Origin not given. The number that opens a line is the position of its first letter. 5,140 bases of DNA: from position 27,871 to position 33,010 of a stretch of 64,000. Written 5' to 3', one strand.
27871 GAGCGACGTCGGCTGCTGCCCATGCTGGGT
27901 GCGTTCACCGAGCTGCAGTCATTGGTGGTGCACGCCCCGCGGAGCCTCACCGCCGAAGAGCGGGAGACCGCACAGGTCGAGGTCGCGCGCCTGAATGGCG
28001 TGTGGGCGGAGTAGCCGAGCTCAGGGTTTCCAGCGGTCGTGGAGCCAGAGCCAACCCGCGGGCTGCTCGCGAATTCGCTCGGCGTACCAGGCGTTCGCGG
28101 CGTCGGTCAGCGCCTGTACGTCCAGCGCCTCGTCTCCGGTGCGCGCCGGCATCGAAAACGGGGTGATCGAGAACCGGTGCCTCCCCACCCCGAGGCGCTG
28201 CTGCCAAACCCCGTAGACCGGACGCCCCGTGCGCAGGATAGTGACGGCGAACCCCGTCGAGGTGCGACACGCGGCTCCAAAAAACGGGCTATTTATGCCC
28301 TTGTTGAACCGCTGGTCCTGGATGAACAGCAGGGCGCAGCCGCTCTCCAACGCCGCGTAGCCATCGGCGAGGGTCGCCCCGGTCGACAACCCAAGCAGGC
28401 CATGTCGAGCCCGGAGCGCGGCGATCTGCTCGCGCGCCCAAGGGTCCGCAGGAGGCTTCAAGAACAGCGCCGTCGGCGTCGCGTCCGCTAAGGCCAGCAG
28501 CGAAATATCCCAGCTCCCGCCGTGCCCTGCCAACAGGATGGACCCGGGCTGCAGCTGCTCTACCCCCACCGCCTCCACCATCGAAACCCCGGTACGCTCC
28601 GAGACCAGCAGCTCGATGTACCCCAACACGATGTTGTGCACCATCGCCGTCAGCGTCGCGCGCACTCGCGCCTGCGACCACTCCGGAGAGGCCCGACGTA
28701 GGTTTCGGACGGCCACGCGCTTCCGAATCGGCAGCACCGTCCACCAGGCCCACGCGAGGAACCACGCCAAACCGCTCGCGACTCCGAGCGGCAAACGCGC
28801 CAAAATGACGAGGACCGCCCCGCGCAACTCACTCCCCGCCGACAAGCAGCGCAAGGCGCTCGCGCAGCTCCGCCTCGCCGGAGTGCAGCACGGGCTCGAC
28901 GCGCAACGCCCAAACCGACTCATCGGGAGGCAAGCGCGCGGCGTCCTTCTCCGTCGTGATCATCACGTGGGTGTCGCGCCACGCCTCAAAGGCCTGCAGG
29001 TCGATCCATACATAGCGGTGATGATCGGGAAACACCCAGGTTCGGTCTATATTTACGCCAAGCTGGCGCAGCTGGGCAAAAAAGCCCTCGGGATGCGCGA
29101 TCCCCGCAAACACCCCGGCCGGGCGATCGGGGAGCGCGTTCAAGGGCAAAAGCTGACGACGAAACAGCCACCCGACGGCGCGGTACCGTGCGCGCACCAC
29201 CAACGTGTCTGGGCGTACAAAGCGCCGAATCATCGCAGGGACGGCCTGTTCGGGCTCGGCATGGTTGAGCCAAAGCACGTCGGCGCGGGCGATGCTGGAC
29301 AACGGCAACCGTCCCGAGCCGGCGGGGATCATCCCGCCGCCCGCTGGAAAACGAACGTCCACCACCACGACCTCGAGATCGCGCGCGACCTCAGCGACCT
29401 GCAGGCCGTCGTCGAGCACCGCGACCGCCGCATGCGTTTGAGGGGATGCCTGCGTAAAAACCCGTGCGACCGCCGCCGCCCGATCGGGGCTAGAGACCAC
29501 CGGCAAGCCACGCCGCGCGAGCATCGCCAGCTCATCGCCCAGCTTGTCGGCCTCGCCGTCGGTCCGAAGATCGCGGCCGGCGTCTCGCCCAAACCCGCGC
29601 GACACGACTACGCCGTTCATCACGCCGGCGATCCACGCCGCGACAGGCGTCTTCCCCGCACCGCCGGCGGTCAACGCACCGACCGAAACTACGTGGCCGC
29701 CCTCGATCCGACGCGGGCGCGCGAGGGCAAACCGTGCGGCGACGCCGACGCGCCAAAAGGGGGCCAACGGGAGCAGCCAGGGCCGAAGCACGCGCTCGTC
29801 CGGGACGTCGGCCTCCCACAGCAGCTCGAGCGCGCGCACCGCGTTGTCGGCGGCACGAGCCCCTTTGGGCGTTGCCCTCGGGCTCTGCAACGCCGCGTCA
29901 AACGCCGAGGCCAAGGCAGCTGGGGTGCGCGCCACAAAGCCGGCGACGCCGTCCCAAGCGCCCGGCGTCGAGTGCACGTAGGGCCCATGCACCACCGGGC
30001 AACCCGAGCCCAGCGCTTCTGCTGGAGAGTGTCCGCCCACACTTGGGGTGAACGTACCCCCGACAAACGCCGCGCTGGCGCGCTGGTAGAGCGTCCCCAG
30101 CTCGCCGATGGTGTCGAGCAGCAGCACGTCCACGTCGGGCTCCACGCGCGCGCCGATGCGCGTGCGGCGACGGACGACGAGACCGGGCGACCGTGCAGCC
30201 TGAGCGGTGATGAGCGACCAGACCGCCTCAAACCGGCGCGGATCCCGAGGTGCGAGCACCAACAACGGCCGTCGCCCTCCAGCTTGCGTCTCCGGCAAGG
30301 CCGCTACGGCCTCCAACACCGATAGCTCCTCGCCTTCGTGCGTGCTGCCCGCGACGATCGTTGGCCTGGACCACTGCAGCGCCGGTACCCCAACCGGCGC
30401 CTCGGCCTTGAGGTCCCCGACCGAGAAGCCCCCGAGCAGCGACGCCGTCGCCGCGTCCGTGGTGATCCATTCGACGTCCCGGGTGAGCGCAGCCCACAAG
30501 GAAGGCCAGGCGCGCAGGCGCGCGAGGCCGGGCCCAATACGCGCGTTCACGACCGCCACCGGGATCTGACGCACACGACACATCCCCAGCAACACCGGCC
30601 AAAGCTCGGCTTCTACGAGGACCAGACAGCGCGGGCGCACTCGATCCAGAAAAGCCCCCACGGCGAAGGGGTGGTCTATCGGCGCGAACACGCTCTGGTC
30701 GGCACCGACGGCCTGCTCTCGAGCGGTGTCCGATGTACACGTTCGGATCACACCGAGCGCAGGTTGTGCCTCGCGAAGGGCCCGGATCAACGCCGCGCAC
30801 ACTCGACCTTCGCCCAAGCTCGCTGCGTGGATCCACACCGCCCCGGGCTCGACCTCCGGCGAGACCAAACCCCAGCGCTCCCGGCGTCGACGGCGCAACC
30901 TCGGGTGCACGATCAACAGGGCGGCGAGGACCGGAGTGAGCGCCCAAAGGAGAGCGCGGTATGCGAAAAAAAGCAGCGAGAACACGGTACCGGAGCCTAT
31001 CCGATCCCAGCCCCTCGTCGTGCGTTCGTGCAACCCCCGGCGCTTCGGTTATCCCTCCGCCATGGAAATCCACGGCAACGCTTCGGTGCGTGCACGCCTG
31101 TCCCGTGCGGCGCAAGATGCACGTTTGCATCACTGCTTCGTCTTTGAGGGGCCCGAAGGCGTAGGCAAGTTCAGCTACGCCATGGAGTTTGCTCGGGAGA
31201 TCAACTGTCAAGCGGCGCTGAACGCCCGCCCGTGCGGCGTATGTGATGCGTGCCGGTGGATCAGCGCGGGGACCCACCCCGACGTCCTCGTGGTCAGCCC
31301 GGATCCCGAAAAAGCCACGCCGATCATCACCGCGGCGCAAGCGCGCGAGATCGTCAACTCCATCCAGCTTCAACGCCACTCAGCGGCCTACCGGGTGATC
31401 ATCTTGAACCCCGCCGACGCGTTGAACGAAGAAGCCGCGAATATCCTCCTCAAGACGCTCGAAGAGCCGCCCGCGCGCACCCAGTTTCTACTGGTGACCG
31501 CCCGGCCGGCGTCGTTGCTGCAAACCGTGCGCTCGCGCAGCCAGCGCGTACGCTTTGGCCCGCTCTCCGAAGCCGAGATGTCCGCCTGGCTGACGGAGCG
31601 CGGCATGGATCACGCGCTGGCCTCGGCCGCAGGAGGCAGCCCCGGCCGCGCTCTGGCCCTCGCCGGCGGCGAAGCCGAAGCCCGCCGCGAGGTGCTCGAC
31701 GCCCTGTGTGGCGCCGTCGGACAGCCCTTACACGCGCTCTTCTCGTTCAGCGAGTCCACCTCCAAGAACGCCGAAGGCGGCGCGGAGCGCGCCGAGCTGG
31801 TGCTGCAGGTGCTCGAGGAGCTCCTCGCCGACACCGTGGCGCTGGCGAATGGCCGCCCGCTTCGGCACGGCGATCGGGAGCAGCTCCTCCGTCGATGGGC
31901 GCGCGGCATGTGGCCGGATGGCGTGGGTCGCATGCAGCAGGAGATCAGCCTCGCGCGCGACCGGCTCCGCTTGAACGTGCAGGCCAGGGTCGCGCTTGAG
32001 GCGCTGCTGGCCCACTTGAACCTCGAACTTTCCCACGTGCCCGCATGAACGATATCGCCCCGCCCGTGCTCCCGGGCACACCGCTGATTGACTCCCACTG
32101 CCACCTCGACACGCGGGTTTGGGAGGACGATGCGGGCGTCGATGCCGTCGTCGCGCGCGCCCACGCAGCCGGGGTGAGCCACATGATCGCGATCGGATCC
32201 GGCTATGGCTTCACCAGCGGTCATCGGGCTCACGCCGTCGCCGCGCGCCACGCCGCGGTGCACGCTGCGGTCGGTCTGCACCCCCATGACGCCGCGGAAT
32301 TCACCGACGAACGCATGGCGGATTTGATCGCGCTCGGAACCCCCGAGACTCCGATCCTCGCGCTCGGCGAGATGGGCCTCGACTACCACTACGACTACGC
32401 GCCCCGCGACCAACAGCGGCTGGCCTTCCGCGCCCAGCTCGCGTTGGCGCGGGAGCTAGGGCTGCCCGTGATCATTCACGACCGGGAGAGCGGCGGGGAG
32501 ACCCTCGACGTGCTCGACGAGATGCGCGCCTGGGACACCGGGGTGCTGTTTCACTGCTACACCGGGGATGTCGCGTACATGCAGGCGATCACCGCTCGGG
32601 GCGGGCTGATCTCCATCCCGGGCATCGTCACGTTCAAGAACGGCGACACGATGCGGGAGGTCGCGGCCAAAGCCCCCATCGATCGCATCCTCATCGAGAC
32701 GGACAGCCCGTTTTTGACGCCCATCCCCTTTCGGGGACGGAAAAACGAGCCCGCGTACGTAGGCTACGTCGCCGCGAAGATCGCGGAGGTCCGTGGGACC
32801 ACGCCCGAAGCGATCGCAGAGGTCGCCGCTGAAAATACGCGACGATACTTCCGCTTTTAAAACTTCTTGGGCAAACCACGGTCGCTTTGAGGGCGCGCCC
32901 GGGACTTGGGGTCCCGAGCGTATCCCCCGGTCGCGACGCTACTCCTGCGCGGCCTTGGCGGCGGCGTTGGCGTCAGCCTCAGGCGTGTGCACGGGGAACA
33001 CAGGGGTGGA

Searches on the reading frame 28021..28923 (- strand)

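Call 73: search_protein_families(library=pfam, proteins=[window:28021-28923:-], max_evalue=0.00001)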
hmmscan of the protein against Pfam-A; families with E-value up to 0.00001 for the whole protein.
window:28021-28923:- (300 aa): 1 family
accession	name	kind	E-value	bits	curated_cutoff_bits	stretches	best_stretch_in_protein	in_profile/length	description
PF03279.18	Lip_A_acyltrans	-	2.2e-23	83.4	22.3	1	36-299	21-294/295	Bacterial lipid A biosynthesis acyltransferase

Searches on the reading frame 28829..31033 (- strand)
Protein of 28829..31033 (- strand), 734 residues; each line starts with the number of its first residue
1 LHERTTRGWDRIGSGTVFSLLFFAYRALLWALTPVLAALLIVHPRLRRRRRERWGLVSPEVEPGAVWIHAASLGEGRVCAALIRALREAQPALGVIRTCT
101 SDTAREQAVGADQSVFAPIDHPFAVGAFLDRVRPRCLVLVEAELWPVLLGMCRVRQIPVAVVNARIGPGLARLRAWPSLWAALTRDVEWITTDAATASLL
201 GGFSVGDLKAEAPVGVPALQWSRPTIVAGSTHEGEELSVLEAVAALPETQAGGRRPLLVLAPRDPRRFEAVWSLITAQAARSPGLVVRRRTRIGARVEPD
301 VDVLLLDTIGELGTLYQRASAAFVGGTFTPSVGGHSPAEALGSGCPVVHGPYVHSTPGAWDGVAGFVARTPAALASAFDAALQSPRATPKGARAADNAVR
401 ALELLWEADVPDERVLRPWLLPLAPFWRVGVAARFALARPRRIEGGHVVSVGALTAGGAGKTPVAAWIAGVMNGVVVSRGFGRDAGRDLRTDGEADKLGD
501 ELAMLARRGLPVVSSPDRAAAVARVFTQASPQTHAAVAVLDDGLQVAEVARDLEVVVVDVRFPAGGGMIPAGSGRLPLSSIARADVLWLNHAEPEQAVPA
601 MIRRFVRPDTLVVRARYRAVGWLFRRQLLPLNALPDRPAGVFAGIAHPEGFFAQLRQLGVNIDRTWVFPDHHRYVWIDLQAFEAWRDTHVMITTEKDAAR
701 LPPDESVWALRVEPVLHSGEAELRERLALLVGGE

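Call 73: search_protein_families(library=pfam, proteins=[window:28829-31033:-], max_evalue=0.00001)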
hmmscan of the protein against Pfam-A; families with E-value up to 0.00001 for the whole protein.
window:28829-31033:- (734 aa): 2 families
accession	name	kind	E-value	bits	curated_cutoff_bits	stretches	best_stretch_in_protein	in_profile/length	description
PF02606.20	LpxK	-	1.7e-57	195.4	27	1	417-727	2-323/328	Tetraacyldisaccharide-1-P 4'-kinase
PF04413.22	Glycos_transf_N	-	2.7e-34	118.7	23.9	1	49-193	2-151/179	3-Deoxy-D-manno-octulosonic-acid transferase (kdotransferase)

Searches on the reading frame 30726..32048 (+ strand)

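Call 73: search_protein_families(library=pfam, proteins=[window:30726-32048:+], max_evalue=0.00001)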
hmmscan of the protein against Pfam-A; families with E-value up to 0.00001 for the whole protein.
window:30726-32048:+ (440 aa): 1 family
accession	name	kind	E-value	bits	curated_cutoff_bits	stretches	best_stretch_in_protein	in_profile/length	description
PF13177.12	DNA_pol3_delta2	-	3.1e-43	148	27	1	120-280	4-160/161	DNA polymerase III, delta subunit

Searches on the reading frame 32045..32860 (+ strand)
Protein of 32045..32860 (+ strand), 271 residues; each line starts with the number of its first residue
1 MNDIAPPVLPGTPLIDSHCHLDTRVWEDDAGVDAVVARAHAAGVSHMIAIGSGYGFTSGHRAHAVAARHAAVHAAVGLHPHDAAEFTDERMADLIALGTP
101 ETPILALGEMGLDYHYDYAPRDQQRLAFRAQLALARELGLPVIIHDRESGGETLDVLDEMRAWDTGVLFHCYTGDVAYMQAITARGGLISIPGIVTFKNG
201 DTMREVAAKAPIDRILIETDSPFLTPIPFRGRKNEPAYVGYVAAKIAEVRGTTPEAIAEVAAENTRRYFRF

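Call 73: search_protein_families(library=pfam, proteins=[window:32045-32860:+], max_evalue=0.00001)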
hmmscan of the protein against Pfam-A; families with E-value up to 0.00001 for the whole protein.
window:32045-32860:+ (271 aa): 1 family
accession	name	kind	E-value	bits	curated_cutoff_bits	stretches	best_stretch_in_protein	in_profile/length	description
PF01026.27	TatD_DNase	-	1.6e-73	247.7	27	1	15-270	1-253/253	TatD related DNase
